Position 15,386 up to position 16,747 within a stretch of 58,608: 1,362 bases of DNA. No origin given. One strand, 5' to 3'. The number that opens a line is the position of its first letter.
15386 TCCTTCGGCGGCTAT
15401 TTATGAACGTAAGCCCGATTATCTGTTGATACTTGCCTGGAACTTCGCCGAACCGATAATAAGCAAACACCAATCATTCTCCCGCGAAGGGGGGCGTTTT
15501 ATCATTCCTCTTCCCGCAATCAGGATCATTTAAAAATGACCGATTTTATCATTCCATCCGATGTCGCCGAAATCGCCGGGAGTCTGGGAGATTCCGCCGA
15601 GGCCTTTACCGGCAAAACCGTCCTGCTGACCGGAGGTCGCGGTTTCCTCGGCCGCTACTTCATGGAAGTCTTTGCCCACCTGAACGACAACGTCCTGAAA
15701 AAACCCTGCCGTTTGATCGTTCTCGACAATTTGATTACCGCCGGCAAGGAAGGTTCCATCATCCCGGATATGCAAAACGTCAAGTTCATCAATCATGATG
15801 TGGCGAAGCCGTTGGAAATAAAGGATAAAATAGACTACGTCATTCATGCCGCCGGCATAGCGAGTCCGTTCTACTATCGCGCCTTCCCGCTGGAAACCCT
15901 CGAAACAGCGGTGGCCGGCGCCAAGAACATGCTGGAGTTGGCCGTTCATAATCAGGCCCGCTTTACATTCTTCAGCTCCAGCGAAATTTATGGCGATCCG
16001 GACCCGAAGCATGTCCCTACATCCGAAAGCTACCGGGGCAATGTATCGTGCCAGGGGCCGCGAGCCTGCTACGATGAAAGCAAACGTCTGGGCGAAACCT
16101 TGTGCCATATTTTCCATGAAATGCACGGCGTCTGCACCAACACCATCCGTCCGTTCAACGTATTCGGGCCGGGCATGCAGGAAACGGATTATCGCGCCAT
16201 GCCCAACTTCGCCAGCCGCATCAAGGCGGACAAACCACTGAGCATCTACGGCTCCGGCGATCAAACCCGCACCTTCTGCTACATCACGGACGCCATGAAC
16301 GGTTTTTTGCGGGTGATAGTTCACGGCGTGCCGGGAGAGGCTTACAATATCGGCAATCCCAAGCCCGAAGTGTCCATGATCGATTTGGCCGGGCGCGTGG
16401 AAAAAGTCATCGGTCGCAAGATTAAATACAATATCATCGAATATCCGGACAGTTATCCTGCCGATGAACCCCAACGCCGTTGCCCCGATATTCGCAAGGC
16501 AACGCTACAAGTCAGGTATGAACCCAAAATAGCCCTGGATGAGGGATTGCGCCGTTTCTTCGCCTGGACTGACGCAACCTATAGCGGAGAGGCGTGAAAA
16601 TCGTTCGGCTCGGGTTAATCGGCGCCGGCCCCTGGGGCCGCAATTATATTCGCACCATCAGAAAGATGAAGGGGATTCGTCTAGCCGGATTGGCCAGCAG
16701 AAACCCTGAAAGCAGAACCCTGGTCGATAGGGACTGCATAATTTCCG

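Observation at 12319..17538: Sugar-tailoring block combining a B12-radical SAM enzyme with a TylC3-type C-methyltransferase, a cupin, a UXS-type SDR and a Gfo/Idh/MocA oxidoreductase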

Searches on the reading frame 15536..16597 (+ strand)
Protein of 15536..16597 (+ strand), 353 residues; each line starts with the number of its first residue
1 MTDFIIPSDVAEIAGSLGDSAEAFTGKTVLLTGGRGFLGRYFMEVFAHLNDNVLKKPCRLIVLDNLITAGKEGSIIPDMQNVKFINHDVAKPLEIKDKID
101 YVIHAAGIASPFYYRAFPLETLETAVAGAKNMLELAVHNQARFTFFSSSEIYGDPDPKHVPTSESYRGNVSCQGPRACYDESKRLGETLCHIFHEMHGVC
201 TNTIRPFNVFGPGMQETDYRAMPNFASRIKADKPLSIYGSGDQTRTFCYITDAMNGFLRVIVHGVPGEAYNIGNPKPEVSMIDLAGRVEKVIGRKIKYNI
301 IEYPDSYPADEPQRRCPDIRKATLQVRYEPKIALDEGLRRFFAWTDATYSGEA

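Call 3: search_protein_families(library=pfam, proteins=[window:15536-16597:+], max_evalue=0.001)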
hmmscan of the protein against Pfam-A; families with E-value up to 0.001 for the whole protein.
window:15536-16597:+ (353 aa): 5 families
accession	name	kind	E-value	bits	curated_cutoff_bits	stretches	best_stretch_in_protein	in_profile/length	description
PF01370.27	Epimerase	-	4.8e-46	157.6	20.9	1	29-273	1-240/240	NAD dependent epimerase/dehydratase family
PF16363.11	GDP_Man_Dehyd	-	1.6e-30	107.1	27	1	30-340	1-331/332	GDP-mannose 4,6 dehydratase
PF01073.25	3Beta_HSD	-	1.7e-12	47.4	22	1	31-249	2-217/280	3-beta hydroxysteroid dehydrogenase/isomerase family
PF07993.18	NAD_binding_4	-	5.4e-08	32.7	20.1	1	94-211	84-209/258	Male sterility protein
PF02719.21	Polysacc_synt_2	-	1.1e-05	25.3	20.2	0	96-142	75-121/293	Polysaccharide biosynthesis protein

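Call 4: search_protein_families(library=ncbifam, proteins=[window:15536-16597:+], max_evalue=0.001)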
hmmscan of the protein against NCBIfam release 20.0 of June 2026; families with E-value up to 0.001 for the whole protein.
window:15536-16597:+ (353 aa): 22 families
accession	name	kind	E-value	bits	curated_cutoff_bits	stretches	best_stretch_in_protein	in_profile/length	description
TIGR01181.1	dTDP_gluc_dehyt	equivalog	1e-29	103.7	365.1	1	29-345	2-311/321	dTDP-glucose 4,6-dehydratase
NF008872.0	PRK11908.1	equivalog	1.5e-24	86.7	294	1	79-343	45-333/349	bifunctional UDP-4-keto-pentose/UDP-xylose synthase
TIGR04180.1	EDH_00030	hypoth_equivalog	1.2e-23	83.6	475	1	29-331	1-295/297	NAD-dependent 4,6-dehydratase LegB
TIGR02197.1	heptose_epim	equivalog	9.9e-21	74.2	274.6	1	29-345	1-313/316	ADP-glyceromanno-heptose 6-epimerase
TIGR01179.1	galE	equivalog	6.4e-17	61.4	262.3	1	29-347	2-327/332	UDP-glucose 4-epimerase GalE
NF007490.0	PRK10084.1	subfamily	2.8e-16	59.5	649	1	29-345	3-334/361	dTDP-glucose 4,6-dehydratase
NF005998.1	PRK08125.1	equivalog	4.2e-16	58.5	777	1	79-337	359-641/649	bifunctional UDP-4-amino-4-deoxy-L-arabinose formyltransferase/UDP-glucuronic acid oxidase ArnA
NF007582.0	PRK10217.1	equivalog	3.5e-15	56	698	1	27-345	2-331/355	dTDP-glucose 4,6-dehydratase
NF011728.1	PRK15181.1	equivalog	1.9e-14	53.4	760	1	26-255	15-243/348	Vi polysaccharide biosynthesis UDP-N-acetylglucosaminuronic acid C-4 epimerase TviC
NF047922.1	GDPFucSynFcl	equivalog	1.7e-11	44.2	500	1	93-344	48-300/308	GDP-L-fucose synthase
TIGR01746.1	Thioester-redct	subfamily_domain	6.4e-10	38.8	213.35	1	94-297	84-285/371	thioester reductase domain-containing protein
TIGR02622.1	CDP_4_6_dhtase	equivalog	1.4e-08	34.3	278.45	1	24-349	2-334/352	CDP-glucose 4,6-dehydratase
NF047837.1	UDPAcbARedWbcJ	equivalog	1.9e-07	30.4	500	1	178-290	102-213/372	UDP-2-acetamido-2,6-beta-L-arabino-hexul-4-ose reductase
NF043036.1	ErythonDh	equivalog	5.7e-07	29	325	1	29-189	3-159/321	D-erythronate dehydrogenase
NF042422.1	oxyalk_red_OleD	equivalog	7.6e-07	28.8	580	1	29-278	3-237/329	2-alkyl-3-oxoalkanoate reductase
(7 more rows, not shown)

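Call 12: search_solved_structures(query=window:15536-16597:+, max_evalue=1e-10)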
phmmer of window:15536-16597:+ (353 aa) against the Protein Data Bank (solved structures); distinct sequences matched with E-value up to 1e-10: 56.
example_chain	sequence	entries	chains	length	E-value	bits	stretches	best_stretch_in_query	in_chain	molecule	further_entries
2b69_A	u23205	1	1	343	6.3e-62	212.7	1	27-341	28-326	UDP-glucuronate decarboxylase 1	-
4gll_A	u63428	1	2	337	6.6e-62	212.7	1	27-341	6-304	UDP-glucuronic acid decarboxylase 1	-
4m55_A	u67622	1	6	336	3.4e-61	210.3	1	27-341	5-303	UDP-glucuronic acid decarboxylase 1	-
4lk3_A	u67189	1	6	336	4.7e-61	209.9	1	27-341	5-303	UDP-glucuronic acid decarboxylase 1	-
8vr2_A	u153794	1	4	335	3.3e-30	108.4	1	24-348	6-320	NAD-dependent epimerase/dehydratase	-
6pmh_A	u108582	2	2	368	9.6e-28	100.3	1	19-345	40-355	UDP-glucose 4-epimerase related protein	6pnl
6zl6_A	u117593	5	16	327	2.7e-26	95.6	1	29-353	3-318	Epimerase domain-containing protein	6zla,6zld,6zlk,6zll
6zlj_A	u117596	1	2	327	9.1e-26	93.8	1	29-353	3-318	Epimerase domain-containing protein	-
9ar1_A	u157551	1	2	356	2.9e-25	92.2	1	19-347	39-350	dTDP-glucose 4,6-dehydratase related protein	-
8w3u_A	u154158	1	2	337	2.2e-24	89.3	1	28-347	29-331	dTDP-glucose 4,6-dehydratase related protein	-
8v4g_A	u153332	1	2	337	3.3e-22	82.1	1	16-303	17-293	Putative nucleotide sugar dehydratase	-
8v4h_A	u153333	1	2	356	4e-22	81.8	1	16-303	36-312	Putative nucleotide sugar dehydratase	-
6dnt_A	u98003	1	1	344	8.1e-21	77.5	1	25-254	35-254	NAD-dependent epimerase/dehydratase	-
2pzj_A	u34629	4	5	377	7.4e-20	74.4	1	24-348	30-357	Putative nucleotide sugar epimerase/ dehydratase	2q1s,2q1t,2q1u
6wjb_A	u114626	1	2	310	3.4e-19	72.2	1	27-297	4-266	NAD-dependent epimerase/dehydratase family protein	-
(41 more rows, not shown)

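Call 33: find_encoding_contigs(protein=window:15536-16597:+, flank=10000, max_places=4)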
Protein window:15536-16597:+ (353 aa): 13 contigs read that carry it; 4 places shown.
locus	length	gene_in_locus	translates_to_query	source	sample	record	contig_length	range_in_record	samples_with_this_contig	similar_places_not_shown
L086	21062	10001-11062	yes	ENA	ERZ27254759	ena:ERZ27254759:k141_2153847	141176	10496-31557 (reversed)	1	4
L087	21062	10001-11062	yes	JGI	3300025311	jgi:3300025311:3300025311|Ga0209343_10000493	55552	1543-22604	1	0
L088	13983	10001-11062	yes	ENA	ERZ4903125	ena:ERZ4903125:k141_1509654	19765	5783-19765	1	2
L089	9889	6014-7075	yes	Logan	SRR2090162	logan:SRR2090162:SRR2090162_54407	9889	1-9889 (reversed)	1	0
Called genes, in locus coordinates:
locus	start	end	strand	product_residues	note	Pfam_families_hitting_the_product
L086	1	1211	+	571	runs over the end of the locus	PF07940:Hepar_II_III_C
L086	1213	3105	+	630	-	PF13522:GATase_6, PF13537:GATase_7, PF00733:Asn_synthase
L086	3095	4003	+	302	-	PF00535:Glycos_transf_2, PF10111:Glyco_tranf_2_2 (weak), PF13641:Glyco_tranf_2_3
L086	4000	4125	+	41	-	-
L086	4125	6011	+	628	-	PF09594:GT87 (weak), PF13231:PMT_2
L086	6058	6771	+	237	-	PF00535:Glycos_transf_2, PF13641:Glyco_tranf_2_3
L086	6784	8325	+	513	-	PF02310:B12-binding, PF04055:Radical_SAM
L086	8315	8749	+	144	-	PF07883:Cupin_2 (weak)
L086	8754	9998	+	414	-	PF08421:Methyltransf_13, PF13489:Methyltransf_23, PF08242:Methyltransf_12, PF08484:Methyltransf_14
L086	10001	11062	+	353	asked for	PF01073:3Beta_HSD, PF01370:Epimerase, PF02719:Polysacc_synt_2 (faint), PF16363:GDP_Man_Dehyd, PF07993:NAD_binding_4 (weak)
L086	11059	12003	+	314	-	PF01408:GFO_IDH_MocA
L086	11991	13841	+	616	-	PF13522:GATase_6, PF13537:GATase_7, PF00733:Asn_synthase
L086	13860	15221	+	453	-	PF04932:Wzy_C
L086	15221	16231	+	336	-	PF00953:Glycos_transf_4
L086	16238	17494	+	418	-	PF13439:Glyco_transf_4, PF13579:Glyco_trans_4_4, PF00534:Glycos_transf_1, PF13692:Glyco_trans_1_4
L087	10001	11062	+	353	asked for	PF01073:3Beta_HSD, PF01370:Epimerase, PF02719:Polysacc_synt_2 (faint), PF16363:GDP_Man_Dehyd, PF07993:NAD_binding_4 (weak)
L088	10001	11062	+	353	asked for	PF01073:3Beta_HSD, PF01370:Epimerase, PF02719:Polysacc_synt_2 (faint), PF16363:GDP_Man_Dehyd, PF07993:NAD_binding_4 (weak)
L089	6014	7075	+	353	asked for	PF01073:3Beta_HSD, PF01370:Epimerase, PF02719:Polysacc_synt_2 (faint), PF16363:GDP_Man_Dehyd, PF07993:NAD_binding_4 (weak)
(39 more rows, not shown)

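Call 82: search_solved_structures(query=window:15536-16597:+, max_evalue=1e-50, show_alignments=1)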
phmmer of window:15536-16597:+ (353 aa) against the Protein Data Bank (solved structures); distinct sequences matched with E-value up to 1e-50: 4.
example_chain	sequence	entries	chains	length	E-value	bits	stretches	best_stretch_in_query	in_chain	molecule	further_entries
2b69_A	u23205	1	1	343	6.3e-62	212.7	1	27-341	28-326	UDP-glucuronate decarboxylase 1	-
4gll_A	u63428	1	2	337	6.6e-62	212.7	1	27-341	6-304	UDP-glucuronic acid decarboxylase 1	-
4m55_A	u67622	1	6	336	3.4e-61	210.3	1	27-341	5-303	UDP-glucuronic acid decarboxylase 1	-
4lk3_A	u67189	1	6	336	4.7e-61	209.9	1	27-341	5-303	UDP-glucuronic acid decarboxylase 1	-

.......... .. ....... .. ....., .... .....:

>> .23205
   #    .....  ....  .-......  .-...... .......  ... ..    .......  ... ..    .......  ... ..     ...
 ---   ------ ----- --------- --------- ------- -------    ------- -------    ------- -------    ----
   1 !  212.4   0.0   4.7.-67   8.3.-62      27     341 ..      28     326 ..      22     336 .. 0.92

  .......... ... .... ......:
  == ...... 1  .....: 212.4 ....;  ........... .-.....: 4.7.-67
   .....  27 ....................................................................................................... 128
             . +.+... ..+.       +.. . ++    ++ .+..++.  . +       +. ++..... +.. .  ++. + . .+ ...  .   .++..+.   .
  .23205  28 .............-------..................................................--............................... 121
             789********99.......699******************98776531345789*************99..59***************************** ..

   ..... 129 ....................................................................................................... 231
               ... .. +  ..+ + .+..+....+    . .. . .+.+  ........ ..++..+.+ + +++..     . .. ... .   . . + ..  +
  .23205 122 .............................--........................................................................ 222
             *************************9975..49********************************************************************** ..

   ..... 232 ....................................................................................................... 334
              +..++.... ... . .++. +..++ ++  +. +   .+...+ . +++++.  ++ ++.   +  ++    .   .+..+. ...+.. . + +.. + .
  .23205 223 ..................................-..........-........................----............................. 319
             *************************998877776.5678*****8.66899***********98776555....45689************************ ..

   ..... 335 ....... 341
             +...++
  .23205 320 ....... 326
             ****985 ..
